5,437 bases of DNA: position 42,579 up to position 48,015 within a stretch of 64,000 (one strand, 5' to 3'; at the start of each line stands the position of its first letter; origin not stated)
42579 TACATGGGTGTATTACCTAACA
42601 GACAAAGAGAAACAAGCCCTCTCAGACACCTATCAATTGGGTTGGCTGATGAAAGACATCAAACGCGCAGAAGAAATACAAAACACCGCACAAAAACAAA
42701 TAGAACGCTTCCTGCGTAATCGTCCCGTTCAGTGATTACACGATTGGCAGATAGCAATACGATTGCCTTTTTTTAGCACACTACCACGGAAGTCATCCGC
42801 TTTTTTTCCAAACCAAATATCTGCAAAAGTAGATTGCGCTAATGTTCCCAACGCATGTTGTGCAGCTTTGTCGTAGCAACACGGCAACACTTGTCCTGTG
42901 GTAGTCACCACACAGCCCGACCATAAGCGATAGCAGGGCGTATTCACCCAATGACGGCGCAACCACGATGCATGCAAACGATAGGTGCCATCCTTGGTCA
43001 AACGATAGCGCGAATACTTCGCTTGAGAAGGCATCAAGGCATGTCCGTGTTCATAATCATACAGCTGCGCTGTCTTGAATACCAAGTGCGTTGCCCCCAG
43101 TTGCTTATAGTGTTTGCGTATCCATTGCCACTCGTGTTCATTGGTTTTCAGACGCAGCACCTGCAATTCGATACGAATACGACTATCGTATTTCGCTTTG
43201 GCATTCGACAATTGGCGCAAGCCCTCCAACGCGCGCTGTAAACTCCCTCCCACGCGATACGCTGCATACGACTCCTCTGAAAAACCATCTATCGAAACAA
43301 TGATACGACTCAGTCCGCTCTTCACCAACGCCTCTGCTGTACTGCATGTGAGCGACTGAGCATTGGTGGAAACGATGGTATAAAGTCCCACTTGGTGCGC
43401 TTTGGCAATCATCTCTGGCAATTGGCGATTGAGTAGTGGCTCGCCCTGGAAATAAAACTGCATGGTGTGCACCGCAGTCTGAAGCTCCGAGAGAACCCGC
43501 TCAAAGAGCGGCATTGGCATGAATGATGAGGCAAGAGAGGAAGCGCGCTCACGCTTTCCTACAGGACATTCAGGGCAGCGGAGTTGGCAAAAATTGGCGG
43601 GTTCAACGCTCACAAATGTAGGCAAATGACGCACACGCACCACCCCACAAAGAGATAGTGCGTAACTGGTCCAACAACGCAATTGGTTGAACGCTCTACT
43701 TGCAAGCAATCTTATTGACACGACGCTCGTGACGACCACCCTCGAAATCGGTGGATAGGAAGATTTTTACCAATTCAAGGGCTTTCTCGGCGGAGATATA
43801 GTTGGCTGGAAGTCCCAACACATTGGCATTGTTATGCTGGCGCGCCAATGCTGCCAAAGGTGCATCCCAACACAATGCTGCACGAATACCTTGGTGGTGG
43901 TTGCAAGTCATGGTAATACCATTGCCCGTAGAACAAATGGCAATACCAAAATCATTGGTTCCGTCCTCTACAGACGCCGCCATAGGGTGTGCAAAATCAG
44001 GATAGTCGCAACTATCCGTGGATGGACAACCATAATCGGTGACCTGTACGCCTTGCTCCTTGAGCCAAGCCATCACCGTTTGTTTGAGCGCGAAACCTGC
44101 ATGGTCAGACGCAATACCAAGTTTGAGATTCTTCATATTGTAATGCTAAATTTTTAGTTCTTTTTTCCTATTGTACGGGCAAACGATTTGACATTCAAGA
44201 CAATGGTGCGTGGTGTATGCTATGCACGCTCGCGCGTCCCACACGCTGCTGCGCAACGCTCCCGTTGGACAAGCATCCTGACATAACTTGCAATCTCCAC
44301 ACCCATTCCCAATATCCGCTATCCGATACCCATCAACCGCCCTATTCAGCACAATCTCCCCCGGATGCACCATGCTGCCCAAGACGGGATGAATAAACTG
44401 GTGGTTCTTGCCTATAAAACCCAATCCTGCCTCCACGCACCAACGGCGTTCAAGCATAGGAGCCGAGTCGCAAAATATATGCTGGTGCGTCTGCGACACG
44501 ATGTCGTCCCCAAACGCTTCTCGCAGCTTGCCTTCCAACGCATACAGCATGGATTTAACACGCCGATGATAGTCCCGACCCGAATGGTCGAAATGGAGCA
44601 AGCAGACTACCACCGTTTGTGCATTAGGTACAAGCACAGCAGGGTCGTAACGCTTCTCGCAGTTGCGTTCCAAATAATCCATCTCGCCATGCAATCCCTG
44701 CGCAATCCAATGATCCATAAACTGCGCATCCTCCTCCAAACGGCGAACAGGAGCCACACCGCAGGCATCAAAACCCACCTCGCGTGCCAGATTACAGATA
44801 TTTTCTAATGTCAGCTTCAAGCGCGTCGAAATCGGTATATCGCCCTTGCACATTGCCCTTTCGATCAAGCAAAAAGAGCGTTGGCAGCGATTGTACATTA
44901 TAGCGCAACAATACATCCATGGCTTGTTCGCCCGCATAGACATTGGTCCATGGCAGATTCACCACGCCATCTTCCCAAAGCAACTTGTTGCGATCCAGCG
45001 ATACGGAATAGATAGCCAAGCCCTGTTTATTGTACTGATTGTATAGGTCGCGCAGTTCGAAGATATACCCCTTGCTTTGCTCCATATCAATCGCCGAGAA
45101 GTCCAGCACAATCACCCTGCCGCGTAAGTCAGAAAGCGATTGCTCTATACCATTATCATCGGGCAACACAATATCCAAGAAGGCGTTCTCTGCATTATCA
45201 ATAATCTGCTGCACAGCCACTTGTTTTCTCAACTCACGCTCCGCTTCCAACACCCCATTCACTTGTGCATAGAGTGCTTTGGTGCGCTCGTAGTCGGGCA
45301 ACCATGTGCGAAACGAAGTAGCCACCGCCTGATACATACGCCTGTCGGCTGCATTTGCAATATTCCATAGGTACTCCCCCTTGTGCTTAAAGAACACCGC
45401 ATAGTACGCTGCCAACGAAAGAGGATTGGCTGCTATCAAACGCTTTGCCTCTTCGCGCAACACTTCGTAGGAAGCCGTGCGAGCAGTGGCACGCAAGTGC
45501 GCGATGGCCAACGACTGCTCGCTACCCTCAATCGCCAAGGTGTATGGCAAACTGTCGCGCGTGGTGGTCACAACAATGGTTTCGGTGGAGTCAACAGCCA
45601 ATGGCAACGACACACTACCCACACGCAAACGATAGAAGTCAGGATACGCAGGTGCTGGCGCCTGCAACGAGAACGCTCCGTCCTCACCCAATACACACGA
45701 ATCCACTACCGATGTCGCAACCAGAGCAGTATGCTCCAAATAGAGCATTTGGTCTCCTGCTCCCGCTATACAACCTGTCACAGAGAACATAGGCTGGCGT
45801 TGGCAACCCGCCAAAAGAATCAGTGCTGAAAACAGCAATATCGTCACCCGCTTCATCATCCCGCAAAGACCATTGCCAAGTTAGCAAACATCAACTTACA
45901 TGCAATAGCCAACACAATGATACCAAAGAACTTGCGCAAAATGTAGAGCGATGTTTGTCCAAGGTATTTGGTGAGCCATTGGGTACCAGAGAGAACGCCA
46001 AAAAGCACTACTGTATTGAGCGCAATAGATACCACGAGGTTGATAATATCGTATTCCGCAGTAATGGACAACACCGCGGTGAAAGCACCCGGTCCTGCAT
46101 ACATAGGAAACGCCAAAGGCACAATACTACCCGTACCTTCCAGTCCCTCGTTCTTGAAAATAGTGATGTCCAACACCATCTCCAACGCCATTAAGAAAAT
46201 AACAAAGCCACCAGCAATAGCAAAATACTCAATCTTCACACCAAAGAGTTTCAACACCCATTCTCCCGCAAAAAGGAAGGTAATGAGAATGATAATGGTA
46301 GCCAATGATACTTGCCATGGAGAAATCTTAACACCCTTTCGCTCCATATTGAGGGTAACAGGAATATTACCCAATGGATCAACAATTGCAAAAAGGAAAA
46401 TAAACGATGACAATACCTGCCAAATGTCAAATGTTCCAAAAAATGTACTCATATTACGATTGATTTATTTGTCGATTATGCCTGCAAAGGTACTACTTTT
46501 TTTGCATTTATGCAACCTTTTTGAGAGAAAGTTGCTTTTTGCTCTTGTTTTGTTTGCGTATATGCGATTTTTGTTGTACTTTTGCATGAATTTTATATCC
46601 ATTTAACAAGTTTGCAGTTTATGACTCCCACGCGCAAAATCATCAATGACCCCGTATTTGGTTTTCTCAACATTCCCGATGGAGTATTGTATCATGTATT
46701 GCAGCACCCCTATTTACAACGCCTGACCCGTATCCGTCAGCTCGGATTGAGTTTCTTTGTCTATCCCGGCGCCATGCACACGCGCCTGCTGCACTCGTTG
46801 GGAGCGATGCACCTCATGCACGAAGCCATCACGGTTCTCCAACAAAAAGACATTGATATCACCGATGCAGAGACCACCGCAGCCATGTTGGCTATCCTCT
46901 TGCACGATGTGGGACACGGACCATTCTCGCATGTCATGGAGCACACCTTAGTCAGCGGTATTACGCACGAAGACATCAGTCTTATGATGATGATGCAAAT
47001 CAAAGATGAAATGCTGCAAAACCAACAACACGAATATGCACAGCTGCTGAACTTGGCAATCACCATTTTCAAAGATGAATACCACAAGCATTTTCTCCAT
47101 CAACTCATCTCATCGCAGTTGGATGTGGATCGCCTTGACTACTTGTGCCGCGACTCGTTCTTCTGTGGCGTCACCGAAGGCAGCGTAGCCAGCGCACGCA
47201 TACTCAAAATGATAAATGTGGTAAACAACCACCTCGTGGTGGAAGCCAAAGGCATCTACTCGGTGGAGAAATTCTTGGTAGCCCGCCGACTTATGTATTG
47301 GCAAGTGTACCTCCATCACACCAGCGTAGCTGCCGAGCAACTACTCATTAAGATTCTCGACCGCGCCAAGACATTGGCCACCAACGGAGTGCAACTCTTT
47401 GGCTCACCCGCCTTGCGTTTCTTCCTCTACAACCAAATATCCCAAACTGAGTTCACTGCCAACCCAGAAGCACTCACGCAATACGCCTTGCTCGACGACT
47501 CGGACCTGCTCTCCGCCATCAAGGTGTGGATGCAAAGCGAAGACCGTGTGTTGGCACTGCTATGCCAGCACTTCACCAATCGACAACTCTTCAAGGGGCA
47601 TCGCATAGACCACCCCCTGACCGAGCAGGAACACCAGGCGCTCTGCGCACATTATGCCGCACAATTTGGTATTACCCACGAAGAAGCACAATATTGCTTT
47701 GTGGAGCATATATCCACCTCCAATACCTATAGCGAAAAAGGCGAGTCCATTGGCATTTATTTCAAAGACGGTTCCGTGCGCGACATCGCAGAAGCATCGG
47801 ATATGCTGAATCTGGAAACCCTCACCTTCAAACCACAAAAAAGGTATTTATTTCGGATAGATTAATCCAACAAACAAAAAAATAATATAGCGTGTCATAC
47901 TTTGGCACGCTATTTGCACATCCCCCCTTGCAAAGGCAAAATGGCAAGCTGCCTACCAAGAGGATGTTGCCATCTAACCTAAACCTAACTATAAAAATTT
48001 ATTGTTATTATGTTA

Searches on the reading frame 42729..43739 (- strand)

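Call 81: search_protein_families(library=pfam, proteins=[window:42729-43739:-], max_evalue=0.00001)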
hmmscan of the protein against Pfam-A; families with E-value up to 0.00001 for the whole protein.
window:42729-43739:- (336 aa): 2 families
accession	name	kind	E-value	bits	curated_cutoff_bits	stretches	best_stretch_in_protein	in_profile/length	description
PF13186.11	SPASM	-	8.1e-13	48.9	21.5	1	269-335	1-67/67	Iron-sulfur cluster-binding domain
PF04055.27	Radical_SAM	-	3.7e-12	47.2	29.5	1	46-181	2-140/166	Radical SAM superfamily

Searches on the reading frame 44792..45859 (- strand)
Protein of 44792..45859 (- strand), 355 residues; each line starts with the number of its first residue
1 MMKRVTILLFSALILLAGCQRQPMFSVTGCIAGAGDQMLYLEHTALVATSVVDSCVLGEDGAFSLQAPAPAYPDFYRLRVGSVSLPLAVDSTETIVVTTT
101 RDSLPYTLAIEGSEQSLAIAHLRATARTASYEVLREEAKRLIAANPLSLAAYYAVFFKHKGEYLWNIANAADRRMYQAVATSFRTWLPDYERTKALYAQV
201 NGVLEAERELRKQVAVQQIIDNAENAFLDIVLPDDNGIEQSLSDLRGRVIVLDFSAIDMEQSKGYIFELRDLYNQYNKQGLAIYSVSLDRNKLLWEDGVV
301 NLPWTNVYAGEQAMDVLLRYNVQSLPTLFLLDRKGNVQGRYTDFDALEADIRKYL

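Call 81: search_protein_families(library=pfam, proteins=[window:44792-45859:-], max_evalue=0.00001)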
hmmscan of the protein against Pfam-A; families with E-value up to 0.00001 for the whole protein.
window:44792-45859:- (355 aa): 3 families
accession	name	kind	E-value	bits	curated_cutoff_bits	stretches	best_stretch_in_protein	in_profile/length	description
PF13905.12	Thioredoxin_8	-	6.2e-13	49.3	27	1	247-337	1-94/94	Thioredoxin-like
PF00578.27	AhpC-TSA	-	6.8e-09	36.2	26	1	226-338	4-122/124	AhpC/TSA family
PF14289.11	DUF4369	-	8.1e-06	26.8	25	0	25-115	1-87/91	Domain of unknown function (DUF4369)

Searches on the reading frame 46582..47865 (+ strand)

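Call 81: search_protein_families(library=pfam, proteins=[window:46582-47865:+], max_evalue=0.00001)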
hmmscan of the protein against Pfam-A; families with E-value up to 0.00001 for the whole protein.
window:46582-47865:+ (427 aa): 1 family
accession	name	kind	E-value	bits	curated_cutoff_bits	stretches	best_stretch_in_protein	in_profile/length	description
PF19276.4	HD_assoc_2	-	1.6e-11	44.5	23.1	1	205-260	4-59/222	HD associated region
